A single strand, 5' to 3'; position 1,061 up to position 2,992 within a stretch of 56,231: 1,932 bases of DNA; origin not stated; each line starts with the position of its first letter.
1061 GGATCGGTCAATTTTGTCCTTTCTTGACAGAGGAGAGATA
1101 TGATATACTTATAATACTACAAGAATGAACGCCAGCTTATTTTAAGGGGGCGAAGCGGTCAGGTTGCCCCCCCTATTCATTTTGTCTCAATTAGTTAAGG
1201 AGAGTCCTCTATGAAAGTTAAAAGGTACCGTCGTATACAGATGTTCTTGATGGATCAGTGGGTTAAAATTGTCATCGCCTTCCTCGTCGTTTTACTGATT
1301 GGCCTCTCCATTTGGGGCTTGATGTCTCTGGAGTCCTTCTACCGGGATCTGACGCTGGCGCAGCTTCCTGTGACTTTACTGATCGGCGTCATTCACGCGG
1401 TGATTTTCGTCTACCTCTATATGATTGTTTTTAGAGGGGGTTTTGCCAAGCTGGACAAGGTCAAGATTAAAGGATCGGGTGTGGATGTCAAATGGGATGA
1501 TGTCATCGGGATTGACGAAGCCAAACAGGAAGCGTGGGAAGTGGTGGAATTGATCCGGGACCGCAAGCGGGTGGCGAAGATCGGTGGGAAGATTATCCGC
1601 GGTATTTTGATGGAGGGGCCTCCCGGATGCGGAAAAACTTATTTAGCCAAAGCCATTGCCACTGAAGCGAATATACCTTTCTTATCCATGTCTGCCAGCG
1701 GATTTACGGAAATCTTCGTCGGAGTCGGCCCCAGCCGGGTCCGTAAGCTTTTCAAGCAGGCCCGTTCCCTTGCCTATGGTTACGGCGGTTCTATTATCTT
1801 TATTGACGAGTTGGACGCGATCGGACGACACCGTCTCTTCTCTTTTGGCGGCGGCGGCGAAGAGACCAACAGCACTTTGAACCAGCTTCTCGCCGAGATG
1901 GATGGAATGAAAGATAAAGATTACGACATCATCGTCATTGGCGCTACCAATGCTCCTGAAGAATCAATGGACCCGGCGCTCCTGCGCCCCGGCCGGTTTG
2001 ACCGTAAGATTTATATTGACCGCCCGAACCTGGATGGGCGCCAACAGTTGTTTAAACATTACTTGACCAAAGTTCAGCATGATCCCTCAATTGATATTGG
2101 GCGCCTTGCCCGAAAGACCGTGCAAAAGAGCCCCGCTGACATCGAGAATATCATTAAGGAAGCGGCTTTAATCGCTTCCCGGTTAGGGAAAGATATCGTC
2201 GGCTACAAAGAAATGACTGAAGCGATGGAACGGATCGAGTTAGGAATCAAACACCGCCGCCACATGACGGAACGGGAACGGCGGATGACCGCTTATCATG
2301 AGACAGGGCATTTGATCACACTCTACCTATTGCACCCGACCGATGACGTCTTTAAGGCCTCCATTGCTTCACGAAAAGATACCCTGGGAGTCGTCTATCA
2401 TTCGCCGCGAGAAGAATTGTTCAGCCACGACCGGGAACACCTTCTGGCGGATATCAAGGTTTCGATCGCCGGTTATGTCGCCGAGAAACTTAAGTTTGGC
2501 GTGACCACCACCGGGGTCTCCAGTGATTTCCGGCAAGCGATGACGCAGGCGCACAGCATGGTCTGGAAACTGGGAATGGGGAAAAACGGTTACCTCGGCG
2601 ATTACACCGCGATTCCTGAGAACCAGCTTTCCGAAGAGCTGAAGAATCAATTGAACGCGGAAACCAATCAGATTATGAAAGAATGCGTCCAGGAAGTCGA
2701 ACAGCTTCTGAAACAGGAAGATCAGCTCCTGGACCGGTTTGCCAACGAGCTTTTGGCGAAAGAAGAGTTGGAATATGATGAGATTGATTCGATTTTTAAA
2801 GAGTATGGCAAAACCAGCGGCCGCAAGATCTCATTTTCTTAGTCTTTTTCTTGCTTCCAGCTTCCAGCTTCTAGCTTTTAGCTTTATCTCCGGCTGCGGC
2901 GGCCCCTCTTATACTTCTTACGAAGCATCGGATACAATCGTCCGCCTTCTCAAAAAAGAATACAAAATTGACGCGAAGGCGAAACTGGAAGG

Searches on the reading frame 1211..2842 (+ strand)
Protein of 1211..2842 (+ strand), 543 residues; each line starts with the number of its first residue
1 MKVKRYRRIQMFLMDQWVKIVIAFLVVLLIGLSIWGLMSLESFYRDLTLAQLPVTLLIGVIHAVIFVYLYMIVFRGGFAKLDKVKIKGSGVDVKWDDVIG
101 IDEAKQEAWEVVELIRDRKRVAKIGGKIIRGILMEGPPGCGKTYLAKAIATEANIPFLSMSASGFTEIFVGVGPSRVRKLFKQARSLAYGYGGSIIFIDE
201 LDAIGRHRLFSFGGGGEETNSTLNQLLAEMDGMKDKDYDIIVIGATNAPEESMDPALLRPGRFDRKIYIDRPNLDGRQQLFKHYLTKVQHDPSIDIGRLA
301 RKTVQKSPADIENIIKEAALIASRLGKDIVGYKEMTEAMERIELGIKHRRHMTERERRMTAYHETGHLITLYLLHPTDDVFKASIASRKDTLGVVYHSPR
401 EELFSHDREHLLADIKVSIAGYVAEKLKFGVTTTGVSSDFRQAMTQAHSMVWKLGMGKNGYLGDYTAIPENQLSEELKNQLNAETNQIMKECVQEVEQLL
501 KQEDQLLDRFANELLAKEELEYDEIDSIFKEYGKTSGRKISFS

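Call 10: search_protein_families(library=pfam, proteins=[window:1211-2842:+], max_evalue=0.001)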
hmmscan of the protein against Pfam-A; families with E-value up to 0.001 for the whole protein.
window:1211-2842:+ (543 aa): 7 families
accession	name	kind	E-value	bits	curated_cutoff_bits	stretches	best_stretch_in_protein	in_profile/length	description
PF00004.35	AAA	-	2.2e-40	138.5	21.2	1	132-270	1-130/131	ATPase family associated with various cellular activities (AAA)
PF01434.24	Peptidase_M41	-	9e-37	127.2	29.9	1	351-528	2-191/191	Peptidase family M41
PF06068.19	TIP49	-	6.2e-07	29.4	23.8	1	96-164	24-87/347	TIP49 P-loop domain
PF17862.7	AAA_lid_3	-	3.1e-06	27.1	27.2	1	294-324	2-32/45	AAA+ lid domain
PF07728.20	AAA_5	-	2.5e-05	24.7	22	1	132-259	2-137/139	AAA domain (dynein-related subfamily)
PF13401.12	AAA_22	-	9.5e-05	23.2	27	0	133-247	9-125/130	AAA domain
PF05496.18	RuvB_N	-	0.00087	19.5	27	0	122-161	26-65/159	Holliday junction DNA helicase RuvB P-loop domain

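Call 26: list_cluster_members(proteins=[window:1211-2842:+, window:4113-4745:-, window:55314-56189:+, window:30636-31688:-, window:16002-17891:-, window:54211-55224:+, window:52004-53023:+, window:17932-18900:+])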
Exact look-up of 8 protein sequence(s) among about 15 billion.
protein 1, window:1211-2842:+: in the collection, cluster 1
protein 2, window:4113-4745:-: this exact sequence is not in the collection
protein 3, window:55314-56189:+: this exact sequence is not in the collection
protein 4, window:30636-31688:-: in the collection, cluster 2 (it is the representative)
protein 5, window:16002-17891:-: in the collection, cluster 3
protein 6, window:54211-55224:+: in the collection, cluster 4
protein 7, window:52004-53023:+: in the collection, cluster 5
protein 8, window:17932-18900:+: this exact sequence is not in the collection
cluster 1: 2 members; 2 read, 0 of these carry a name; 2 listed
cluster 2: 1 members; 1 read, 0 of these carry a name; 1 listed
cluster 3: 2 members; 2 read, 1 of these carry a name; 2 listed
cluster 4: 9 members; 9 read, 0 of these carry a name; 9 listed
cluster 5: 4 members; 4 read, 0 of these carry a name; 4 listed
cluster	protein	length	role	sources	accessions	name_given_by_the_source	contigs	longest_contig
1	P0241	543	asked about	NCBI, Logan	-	-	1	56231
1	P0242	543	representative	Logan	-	-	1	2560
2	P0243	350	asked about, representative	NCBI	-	-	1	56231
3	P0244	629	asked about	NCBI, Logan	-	-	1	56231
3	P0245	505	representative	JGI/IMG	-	asparagine synthase (glutamine-hydrolysing)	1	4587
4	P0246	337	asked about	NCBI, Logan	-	-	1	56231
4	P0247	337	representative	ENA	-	-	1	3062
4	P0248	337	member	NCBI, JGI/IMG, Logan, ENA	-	-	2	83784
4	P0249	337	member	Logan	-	-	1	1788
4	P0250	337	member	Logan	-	-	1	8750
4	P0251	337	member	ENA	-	-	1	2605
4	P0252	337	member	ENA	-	-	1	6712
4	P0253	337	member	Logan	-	-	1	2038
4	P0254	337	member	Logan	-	-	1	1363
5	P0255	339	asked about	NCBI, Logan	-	-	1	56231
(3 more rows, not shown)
